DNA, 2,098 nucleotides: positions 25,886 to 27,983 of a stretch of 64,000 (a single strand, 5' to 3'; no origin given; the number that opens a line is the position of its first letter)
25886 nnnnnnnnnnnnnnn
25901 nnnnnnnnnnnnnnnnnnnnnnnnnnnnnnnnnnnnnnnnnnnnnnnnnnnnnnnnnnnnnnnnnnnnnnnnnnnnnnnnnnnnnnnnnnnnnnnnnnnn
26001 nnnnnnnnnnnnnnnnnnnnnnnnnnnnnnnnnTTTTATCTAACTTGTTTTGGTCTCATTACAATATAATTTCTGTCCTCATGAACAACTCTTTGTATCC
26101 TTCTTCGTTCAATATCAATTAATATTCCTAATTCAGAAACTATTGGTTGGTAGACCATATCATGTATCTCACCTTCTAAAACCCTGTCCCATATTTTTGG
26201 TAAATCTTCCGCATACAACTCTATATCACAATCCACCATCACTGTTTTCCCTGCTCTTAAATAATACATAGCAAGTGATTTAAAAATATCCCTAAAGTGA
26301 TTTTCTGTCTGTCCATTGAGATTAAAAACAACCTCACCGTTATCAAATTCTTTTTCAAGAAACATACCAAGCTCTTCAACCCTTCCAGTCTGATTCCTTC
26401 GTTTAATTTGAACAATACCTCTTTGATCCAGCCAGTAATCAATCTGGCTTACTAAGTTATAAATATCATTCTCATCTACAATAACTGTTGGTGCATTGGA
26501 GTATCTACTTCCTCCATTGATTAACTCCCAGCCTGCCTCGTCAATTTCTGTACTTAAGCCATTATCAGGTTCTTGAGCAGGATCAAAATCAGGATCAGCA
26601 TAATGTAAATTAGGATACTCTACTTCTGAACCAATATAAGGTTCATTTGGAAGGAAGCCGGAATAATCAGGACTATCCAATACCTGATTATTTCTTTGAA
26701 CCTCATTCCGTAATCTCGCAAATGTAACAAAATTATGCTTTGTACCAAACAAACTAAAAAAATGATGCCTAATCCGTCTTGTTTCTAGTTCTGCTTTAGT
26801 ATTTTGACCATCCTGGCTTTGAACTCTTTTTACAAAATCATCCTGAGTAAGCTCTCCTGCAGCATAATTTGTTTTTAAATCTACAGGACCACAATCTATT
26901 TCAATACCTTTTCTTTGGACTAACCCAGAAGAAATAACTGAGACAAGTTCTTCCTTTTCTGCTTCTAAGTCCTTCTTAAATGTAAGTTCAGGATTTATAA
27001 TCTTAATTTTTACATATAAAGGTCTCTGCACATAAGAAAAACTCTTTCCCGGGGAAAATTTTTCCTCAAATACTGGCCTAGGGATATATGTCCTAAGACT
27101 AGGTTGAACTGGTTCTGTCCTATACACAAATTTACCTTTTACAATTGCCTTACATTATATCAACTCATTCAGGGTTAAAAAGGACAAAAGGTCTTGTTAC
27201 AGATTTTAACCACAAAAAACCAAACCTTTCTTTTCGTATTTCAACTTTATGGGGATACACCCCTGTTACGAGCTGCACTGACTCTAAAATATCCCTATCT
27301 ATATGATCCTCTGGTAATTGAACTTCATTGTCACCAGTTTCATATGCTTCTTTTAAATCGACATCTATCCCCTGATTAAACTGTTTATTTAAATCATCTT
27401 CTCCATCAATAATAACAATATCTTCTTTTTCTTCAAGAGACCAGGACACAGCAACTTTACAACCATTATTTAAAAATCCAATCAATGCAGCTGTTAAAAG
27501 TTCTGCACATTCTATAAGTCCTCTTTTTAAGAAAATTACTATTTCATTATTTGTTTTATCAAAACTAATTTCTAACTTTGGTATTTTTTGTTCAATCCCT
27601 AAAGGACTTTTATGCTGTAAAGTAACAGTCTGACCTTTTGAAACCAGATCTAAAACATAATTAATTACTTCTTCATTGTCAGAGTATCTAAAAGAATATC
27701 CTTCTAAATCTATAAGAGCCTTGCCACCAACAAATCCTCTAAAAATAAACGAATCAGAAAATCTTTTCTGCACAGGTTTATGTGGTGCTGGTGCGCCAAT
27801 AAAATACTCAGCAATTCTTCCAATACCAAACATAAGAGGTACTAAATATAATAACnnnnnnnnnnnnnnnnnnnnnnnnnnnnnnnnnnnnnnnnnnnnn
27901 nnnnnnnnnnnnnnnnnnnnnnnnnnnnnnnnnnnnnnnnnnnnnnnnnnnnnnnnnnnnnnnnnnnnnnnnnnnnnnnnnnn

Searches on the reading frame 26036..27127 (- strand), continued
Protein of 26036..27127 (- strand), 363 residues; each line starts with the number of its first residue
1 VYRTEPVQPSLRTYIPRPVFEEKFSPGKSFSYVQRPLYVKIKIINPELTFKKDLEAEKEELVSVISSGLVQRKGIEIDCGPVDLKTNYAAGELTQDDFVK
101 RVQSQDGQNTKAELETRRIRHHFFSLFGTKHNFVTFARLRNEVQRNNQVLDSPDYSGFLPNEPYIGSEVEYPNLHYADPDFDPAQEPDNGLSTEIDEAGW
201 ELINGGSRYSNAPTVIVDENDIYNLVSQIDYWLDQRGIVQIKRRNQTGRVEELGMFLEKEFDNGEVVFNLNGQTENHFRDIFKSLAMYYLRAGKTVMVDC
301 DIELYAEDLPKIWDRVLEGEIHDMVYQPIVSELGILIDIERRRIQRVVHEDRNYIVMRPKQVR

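Call 53: find_encoding_contigs(protein=P0142, flank=8000, max_places=2)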
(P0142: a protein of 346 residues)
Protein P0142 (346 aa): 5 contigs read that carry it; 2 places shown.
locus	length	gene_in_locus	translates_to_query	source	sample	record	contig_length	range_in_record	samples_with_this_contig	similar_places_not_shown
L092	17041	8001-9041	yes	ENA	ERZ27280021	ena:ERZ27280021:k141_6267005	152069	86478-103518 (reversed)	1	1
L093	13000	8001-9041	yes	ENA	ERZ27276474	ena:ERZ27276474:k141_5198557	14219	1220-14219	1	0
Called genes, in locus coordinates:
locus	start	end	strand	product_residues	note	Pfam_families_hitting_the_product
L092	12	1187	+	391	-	PF00999:Na_H_Exchanger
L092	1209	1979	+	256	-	PF01925:TauE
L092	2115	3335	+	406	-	-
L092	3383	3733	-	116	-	-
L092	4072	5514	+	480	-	PF00392:GntR, PF00155:Aminotran_1_2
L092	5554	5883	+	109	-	PF03091:CutA1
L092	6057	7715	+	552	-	PF00723:Glyco_hydro_15 (weak)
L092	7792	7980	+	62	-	-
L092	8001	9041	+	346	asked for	-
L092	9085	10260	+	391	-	-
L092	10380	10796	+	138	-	-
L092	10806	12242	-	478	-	PF02878:PGM_PMM_I, PF02879:PGM_PMM_II, PF02880:PGM_PMM_III, PF00408:PGM_PMM_IV (weak)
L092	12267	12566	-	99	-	PF00196:GerE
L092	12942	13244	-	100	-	PF00196:GerE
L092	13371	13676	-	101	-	PF00196:GerE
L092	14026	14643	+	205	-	PF13580:SIS_2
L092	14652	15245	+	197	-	PF13419:HAD_2 (faint), PF00702:Hydrolase (weak), PF13242:Hydrolase_like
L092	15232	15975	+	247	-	PF00923:TAL_FSA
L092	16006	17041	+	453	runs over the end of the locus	PF03721:UDPG_MGDP_dh_N, PF00984:UDPG_MGDP_dh, PF03720:UDPG_MGDP_dh_C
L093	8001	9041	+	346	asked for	-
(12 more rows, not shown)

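Call 55: predict_structure(alignment_id=A5)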
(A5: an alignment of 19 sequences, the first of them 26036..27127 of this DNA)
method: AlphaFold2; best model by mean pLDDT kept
length: 363 residues; sequences in the alignment: 19
mean_pLDDT: 74.3   pTM: 0.47
mean pLDDT of the five models: 74.3, 73.0, 72.8, 72.5, 69.5
residues with pLDDT >= 90: 112; 70-90: 139; 50-70: 28; < 50: 84
segments of 3 or more residues with pLDDT < 50: 1-17, 142-206
pLDDT, mean of each block of 10 residues (from residue 1): 42 49 90 83 93 92 92 87 94 94 88 87 66 86 37 37 37 38 38 34 51 81 83 88 85 88 81 87 92 92 81 78 88 87 66 89 52
secondary structure, 60 per line:
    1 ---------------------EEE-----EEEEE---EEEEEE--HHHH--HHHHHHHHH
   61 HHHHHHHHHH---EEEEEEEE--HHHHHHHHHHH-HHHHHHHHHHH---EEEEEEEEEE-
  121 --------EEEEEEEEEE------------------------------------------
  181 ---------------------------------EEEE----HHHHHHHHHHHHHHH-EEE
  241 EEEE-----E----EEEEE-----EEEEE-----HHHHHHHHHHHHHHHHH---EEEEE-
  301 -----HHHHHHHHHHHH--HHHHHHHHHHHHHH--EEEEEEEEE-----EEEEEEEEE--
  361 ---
elements in order: E22-24 E30-34 E38-43 H46-49 H52-70 E74-81 H84-94 H96-106 E110-119 E129-138 E214-217 H222-236 E238-244 E255-259 E265-269 H275-291 E295-299 H306-317 H320-333 E336-344 E350-358

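Call 76: search_protein_families(library=padloc, proteins=[window:26036-27127:-], max_evalue=1)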
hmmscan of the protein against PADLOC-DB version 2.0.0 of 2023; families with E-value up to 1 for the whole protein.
window:26036-27127:- (363 aa): 0 families

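Call 77: search_protein_families(library=phrogs, proteins=[window:26036-27127:-], max_evalue=1)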
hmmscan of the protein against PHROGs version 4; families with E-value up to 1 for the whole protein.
window:26036-27127:- (363 aa): 1 family
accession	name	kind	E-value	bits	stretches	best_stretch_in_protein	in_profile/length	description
phrog_8031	-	unknown function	0.4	11.9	1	95-151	9-65/113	-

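Call 78: search_protein_families(library=pfam, alignment_id=A5, max_evalue=1)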
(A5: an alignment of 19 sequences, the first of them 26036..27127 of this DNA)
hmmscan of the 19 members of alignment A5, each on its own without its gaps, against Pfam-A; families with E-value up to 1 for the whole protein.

A. member 1, window:26036-27127:- (363 aa): 0 families

B. families by the number of members that match (of 19 scanned): 6 families
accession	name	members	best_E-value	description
PF03074.21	GCS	1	0.048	Glutamate-cysteine ligase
PF13034.12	DUF3895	1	0.09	Protein of unknown function (DUF3895)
PF24127.1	DUF7395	1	0.11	Domain of unknown function (DUF7395)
PF23835.1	DUF7205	1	0.14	Domain of unknown function (DUF7205)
PF08102.16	Antimicrobial_7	1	0.14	Scorpion antimicrobial peptide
PF01873.23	eIF-5_eIF-2B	1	0.24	Domain found in IF2B/IF5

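Call 79: fold_search(model_id=the predicted structure, library=pdb)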
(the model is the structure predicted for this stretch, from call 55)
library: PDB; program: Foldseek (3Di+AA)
matches with E <= 10: 756; with E <= 0.001: 0
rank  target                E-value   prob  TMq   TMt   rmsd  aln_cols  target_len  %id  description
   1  6a43                  7.4e-03  0.72  0.17  0.19  11.8       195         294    8  R1EN(5-225)-ubiquitin fusion (released 2018-10-24)
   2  6a44                  7.8e-03  0.54  0.16  0.18  11.9       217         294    6  R1EN(5-227)-ubiquitin fusion (released 2018-10-24)
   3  6x2d_B                9.3e-03  0.97  0.18  0.48   6.3       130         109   18  Crystal Structure of DNase I Domain of Ribonuclease E from Vibrio cholerae (released 2020-06-10)
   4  2vzy_A                1.2e-02  0.82  0.18  0.29   9.7       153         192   11  Crystal structure of Rv0802c from Mycobacterium tuberculosis in an unliganded form. (released 2009-04-07)
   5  9yxy_A                1.7e-02  0.41  0.17  0.21  16.1       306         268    9  Crystal structure of EEPD1 EEP domain dimer at pH 5.5 (released 2026-03-18)
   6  5crc_A                1.8e-02  0.85  0.19  0.39  16.6       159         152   11  Structure of the SdeA DUB Domain (released 2015-11-25)
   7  2vzy_C                2.1e-02  0.66  0.18  0.29   9.7       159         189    9  Crystal structure of Rv0802c from Mycobacterium tuberculosis in an unliganded form. (released 2009-04-07)
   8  2eh1_A                2.6e-02  0.97  0.18  0.56   4.8       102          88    6  Stage V Sporolation Protein S (SpoVS) from Thermus thermophilus (released 2007-09-04)
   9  3r95_A                2.6e-02  0.89  0.19  0.34   8.2       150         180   11  Crystal structure of Microcin C7 self immunity acetyltransferase MccE in complex with Acetyl-CoA (released 2011-04-20)
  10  2cnm_A                2.6e-02  0.82  0.18  0.34   6.7       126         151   12  RimI - Ribosomal S18 N-alpha-protein acetyltransferase in complex with a bisubstrate inhibitor (Cterm-Arg-Arg-Phe-Tyr- (released 2007-05-22)
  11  3r95_B                3.1e-02  0.84  0.19  0.34   8.7       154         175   12  Crystal structure of Microcin C7 self immunity acetyltransferase MccE in complex with Acetyl-CoA (released 2011-04-20)
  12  3r96_B                3.1e-02  0.82  0.19  0.34   8.7       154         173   12  Crystal structure of Microcin C7 self immunity acetyltransferase MccE in complex with Acetyl-CoA and AMP (released 2011-04-20)
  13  1hd7                  3.4e-02  0.51  0.17  0.22  12.2       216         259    8  A Second Divalent Metal Ion in the Active Site of a New Crystal Form of Human Apurinic/Apyridinimic Endonuclease, Ape1,  (released 2001-02-16)
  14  1tig                  3.6e-02  0.96  0.18  0.57   5.2       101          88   16  TRANSLATION INITIATION FACTOR 3 C-TERMINAL DOMAIN (released 1995-12-07)
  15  2ek0_A                3.6e-02  0.96  0.18  0.55   4.8       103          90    6  Stage V Sporolation Protein S (SPOVS) from Thermus thermophilus Zinc form (released 2007-09-25)
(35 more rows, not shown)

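Call 80: fold_search(model_id=the predicted structure, library=viral)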
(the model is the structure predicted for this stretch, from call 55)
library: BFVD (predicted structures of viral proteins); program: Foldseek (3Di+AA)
matches with E <= 10: 443; with E <= 0.001: 0
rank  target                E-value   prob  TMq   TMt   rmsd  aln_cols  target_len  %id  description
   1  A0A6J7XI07            2.2e-03  0.97  0.18  0.35   9.5       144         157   14  Uncharacterized protein [uncultured Caudovirales phage]
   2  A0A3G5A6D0            1.1e-02  0.60  0.17  0.18  21.5       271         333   11  Uncharacterized protein [Harvfovirus sp.]
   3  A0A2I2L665            2.5e-02  0.93  0.17  0.35   4.3        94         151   10  Uncharacterized protein [Orpheovirus IHUMI-LCC2]
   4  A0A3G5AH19            2.8e-02  0.72  0.18  0.26   6.6       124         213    9  Uncharacterized protein [Sylvanvirus sp.]
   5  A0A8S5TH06            3.0e-02  0.80  0.13  0.40   7.4        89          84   11  Uncharacterized protein [Phage sp. ctL4h4]
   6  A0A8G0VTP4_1          3.2e-02  0.21  0.13  0.05  26.6       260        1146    9  (no name in the UniProt tables at hand)
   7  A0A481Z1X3            3.2e-02  0.18  0.15  0.14  18.3       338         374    6  Endonuclease/exonuclease/phosphatase family protein [Mimivirus LCMiAC02]
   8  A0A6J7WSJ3            4.1e-02  0.47  0.17  0.26  10.9       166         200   10  Methyltransferase domain containing protein [uncultured Caudovirales phage]
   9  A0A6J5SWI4            5.1e-02  0.60  0.20  0.28  23.0       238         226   10  S-adenosyl-L-methionine-dependent methyltransferase [uncultured Caudovirales phage]
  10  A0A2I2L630            5.5e-02  0.57  0.15  0.37   5.6       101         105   12  Uncharacterized protein [Orpheovirus IHUMI-LCC2]
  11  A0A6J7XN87            6.1e-02  0.60  0.13  0.19  18.8       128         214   14  S-adenosyl-L-methionine-dependent methyltransferase [uncultured Caudovirales phage]
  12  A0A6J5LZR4            7.8e-02  0.47  0.15  0.32   7.3       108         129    7  Uncharacterized protein [uncultured Caudovirales phage]
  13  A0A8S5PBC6            8.3e-02  0.51  0.16  0.26  21.3       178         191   11  Cytosine-specific methyltransferase [Siphoviridae sp. ctCeQ13]
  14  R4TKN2                9.3e-02  0.16  0.09  0.12  26.2       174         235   14  Uncharacterized protein [Haloarcula hispanica tailed virus 2]
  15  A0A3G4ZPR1            9.9e-02  0.60  0.17  0.34   5.2       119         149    9  Uncharacterized protein [Barrevirus sp.]
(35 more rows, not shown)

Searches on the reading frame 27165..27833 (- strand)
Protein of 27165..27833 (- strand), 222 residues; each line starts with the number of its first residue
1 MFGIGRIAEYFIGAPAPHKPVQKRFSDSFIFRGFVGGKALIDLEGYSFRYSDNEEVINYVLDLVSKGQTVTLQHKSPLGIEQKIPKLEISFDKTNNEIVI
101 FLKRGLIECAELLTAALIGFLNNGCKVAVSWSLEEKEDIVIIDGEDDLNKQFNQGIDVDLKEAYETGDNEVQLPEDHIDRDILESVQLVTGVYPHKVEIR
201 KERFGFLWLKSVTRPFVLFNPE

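Call 3: search_protein_families(library=pfam, proteins=[window:27165-27833:-], max_evalue=0.01)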
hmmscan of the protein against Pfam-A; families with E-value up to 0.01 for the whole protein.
window:27165-27833:- (222 aa): 0 families

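Call 4: search_protein_families(library=ncbifam, proteins=[window:27165-27833:-], max_evalue=0.01)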
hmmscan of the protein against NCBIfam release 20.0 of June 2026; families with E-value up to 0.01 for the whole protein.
window:27165-27833:- (222 aa): 0 families

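Call 17: find_homologous_proteins(query=window:27165-27833:-)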
Query window:27165-27833:- (222 aa): 4 proteins with E <= 0.001 among 152 candidates.
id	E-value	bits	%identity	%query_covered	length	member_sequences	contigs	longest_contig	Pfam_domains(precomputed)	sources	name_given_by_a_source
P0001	6.5e-130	449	92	100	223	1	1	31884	-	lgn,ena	-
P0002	9.0e-124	429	86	100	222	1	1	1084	-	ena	-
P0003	3.2e-110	385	100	79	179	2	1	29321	-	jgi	-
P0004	3.3e-72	260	84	65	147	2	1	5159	-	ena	-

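Call 76: search_protein_families(library=padloc, proteins=[window:27165-27833:-], max_evalue=1)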
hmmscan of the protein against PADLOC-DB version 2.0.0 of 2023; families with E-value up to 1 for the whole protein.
window:27165-27833:- (222 aa): 0 families

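Call 77: search_protein_families(library=phrogs, proteins=[window:27165-27833:-], max_evalue=1)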
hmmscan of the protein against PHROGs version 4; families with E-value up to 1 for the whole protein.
window:27165-27833:- (222 aa): 0 families
